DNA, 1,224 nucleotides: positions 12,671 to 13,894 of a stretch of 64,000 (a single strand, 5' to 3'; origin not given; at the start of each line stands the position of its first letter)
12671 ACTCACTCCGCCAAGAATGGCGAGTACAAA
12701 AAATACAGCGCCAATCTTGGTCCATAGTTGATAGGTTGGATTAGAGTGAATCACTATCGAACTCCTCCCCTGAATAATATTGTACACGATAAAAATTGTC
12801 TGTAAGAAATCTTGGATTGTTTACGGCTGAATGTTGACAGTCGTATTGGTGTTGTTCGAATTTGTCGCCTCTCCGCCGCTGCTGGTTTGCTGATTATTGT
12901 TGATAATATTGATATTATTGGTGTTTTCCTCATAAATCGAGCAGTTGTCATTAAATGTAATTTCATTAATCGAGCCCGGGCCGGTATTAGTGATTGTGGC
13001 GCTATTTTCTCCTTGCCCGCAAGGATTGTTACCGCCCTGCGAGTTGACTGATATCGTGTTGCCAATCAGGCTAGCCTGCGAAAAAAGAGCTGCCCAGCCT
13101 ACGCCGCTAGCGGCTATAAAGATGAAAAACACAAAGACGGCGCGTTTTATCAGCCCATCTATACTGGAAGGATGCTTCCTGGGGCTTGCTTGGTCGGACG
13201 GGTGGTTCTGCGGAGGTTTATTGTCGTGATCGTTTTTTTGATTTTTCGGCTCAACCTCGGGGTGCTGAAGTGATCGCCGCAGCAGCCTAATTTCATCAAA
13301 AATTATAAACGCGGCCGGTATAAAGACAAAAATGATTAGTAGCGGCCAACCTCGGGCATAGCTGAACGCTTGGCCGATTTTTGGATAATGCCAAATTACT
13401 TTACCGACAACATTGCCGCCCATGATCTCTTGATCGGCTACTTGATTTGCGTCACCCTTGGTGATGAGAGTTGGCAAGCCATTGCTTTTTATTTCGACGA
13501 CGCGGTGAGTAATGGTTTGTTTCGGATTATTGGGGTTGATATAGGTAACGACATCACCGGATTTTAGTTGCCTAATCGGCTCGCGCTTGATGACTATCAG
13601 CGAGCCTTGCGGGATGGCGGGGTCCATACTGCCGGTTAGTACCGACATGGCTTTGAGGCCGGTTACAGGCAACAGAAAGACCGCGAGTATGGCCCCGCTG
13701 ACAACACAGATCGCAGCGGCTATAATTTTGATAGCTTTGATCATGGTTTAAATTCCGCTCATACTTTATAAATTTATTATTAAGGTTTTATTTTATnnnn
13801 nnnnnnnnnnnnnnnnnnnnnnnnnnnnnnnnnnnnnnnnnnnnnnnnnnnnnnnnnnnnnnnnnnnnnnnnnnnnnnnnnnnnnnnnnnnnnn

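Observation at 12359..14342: SipW-type signal peptidase fused to a TM/Asn-Thr-rich tail, with TasA-like substrate and a paralogous tail-only protein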

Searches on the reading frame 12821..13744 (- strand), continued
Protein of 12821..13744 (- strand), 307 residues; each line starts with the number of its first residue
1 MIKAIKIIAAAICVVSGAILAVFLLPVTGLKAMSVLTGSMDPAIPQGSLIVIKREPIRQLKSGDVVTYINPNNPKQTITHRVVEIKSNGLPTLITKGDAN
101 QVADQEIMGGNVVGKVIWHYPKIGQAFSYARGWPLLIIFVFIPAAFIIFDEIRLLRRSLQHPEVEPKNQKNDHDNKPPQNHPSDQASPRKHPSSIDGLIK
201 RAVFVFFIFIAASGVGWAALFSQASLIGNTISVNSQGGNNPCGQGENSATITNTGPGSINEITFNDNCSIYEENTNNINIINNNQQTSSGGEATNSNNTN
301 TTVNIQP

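Call 81: search_protein_families(library=pfam, proteins=[P0020, P0015, L063:4494-5861:+, L018:2420-4360:+, L020:4603-6132:+, L063:3133-3918:+, L018:1154-1834:+], max_evalue=0.01)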
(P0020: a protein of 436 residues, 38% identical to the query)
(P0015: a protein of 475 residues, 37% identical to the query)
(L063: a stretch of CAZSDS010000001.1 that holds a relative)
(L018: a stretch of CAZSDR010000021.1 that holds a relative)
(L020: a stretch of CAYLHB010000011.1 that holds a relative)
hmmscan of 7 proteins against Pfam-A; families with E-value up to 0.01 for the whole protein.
P0020 (436 aa): 2 families
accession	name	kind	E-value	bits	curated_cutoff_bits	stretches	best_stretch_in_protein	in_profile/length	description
PF00932.25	LTD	-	2.5e-11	44.4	34.3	1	305-398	22-108/109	Lamin Tail Domain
PF10502.14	Peptidase_S26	-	6.6e-08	33.1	22.9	1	14-83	7-78/168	Signal peptidase, peptidase S26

P0015 (475 aa): 3 families
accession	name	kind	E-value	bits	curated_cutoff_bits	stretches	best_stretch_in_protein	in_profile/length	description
PF00932.25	LTD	-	3e-11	44.1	34.3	1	351-437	10-108/109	Lamin Tail Domain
PF10502.14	Peptidase_S26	-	0.00033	21.1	22.9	1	23-89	12-80/168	Signal peptidase, peptidase S26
PF00717.28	Peptidase_S24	-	0.0086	16.2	23.3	0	31-72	32-71/116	Peptidase S24-like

L063:4494-5861:+ (455 aa): 2 families
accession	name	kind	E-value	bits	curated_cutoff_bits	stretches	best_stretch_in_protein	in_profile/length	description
PF00932.25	LTD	-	9e-18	65.1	34.3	1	223-338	3-108/109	Lamin Tail Domain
PF12389.13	Peptidase_M73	-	0.0003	21.1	22.5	1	61-117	24-79/196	Camelysin metallo-endopeptidase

L018:2420-4360:+ (646 aa): 2 families
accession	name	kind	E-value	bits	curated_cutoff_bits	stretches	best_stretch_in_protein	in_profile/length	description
PF00932.25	LTD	-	2.6e-16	60.4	34.3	1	294-405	4-108/109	Lamin Tail Domain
PF13448.11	DUF4114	-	5e-07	31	27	1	210-269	22-83/85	Domain of unknown function (DUF4114)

L020:4603-6132:+ (509 aa): 0 families

L063:3133-3918:+ (261 aa): 1 family
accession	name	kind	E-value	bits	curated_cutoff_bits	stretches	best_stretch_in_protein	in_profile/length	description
PF12389.13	Peptidase_M73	-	8.9e-05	22.8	22.5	0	2-71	4-64/196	Camelysin metallo-endopeptidase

L018:1154-1834:+ (226 aa): 0 families

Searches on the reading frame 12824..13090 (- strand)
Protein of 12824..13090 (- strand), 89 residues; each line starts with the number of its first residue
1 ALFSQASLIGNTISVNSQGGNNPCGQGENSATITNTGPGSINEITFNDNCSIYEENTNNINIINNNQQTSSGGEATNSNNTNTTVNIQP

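Call 30: find_homologous_proteins(query=A3, max_evalue=0.001)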
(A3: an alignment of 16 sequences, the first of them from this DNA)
Query A3 (16 sequences) (89 aa, profile of the alignment): 203 proteins with E <= 0.001 among 8000 candidates; the best 120 are listed.
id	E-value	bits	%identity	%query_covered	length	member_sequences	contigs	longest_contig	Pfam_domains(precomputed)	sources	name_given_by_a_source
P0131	5.6e-33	131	46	64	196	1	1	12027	-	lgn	-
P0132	2.4e-32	129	44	56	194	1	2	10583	-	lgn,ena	-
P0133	7.2e-32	128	36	53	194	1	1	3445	-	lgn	-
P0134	1.2e-31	127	41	55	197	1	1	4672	-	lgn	-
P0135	2.4e-30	123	35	55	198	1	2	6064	-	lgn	-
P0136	4.4e-30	122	38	62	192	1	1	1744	-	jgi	jgi:hypothetical protein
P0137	4.5e-30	122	38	79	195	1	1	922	-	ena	-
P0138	6.8e-30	121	35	62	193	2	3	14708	-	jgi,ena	-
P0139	1.5e-29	120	41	65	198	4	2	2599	-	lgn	-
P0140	3.8e-29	119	45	55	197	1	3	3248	-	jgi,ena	-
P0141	8.1e-29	118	63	18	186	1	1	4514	-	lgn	-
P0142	1.1e-27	114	41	55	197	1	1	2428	-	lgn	-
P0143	1.5e-27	114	40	60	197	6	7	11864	-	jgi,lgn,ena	-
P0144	1.6e-27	114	39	55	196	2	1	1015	-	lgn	-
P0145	5.9e-27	112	42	54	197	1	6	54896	-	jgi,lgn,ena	jgi:hypothetical protein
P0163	9.9e-23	98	37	61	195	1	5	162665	-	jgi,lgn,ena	jgi:hypothetical protein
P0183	6.4e-15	73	35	56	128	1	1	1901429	-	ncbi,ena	-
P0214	4.4e-13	67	51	57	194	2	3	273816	-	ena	-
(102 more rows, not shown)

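Call 35: search_protein_families(library=ncbifam, proteins=[P0131, P0214, P0183, window:12824-13090:-], max_evalue=10)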
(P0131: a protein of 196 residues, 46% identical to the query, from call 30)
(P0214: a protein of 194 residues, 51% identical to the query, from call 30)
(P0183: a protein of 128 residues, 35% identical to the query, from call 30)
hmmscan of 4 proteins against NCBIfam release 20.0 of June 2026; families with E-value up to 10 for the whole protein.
P0131 (196 aa): 0 families

P0214 (194 aa): 1 family
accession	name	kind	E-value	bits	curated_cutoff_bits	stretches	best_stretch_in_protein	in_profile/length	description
NF010491.0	PRK13912.1-2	equivalog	0.074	12.8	225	1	12-77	40-104/180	nuclease NucT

P0183 (128 aa): 3 families
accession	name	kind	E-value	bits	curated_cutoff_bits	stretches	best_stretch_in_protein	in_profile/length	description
NF011925.1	PRK15396.1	subfamily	0.0018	18.5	108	1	16-39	4-27/78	major outer membrane lipoprotein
TIGR03657.1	IsdB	equivalog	0.033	12.8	1231.5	1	21-100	20-95/644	heme uptake protein IsdB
TIGR02459.1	CbtB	hypoth_equivalog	8.4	7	64.4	1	3-41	8-46/60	cobalt transporter subunit CbtB (proposed)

seq(89 aa): 0 families

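Call 73: find_encoding_contigs(protein=P0163, flank=4000, max_places=1)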
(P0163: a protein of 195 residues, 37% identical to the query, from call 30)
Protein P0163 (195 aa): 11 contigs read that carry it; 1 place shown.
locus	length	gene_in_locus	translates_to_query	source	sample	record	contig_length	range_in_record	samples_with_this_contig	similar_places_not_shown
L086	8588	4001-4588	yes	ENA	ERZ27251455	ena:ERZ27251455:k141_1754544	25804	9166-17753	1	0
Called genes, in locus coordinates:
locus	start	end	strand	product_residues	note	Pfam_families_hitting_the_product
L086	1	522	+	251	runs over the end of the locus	PF20582:UPF0758_N, PF04002:RadC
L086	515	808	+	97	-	-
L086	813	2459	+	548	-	PF01565:FAD_binding_4, PF02913:FAD-oxidase_C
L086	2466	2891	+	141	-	PF01230:HIT (weak)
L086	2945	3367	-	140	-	PF01381:HTH_3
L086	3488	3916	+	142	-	-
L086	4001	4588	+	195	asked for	-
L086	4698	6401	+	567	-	-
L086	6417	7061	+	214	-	PF00027:cNMP_binding, PF13545:HTH_Crp_2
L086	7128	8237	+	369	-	PF00226:DnaJ, PF01556:DnaJ_C, PF00684:DnaJ_CXXCXGXG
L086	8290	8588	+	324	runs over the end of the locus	-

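Call 74: find_encoding_contigs(protein=P0183, flank=4000, max_places=1)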
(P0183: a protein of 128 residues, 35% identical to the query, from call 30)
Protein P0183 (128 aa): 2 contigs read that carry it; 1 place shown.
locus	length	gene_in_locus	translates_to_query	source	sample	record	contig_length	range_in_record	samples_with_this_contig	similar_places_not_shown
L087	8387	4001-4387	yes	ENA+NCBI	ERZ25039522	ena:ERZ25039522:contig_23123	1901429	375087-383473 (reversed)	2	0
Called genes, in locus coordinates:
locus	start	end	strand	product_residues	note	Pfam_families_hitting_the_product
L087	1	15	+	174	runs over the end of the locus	-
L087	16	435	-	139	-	PF12823:DUF3817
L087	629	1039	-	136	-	-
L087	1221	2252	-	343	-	PF13276:HTH_21, PF00665:rve, PF13683:rve_3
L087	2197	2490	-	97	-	PF01527:HTH_Tnp_1, PF13518:HTH_28 (weak)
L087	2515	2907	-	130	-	-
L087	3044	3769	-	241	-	-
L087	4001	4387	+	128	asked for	-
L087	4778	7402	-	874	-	PF01935:DUF87 (weak), PF10412:TrwB_AAD_bind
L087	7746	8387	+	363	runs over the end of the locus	PF13546:DDE_5, PF04693:DDE_Tnp_2, PF01609:DDE_Tnp_1, PF13701:DDE_Tnp_1_4 (weak)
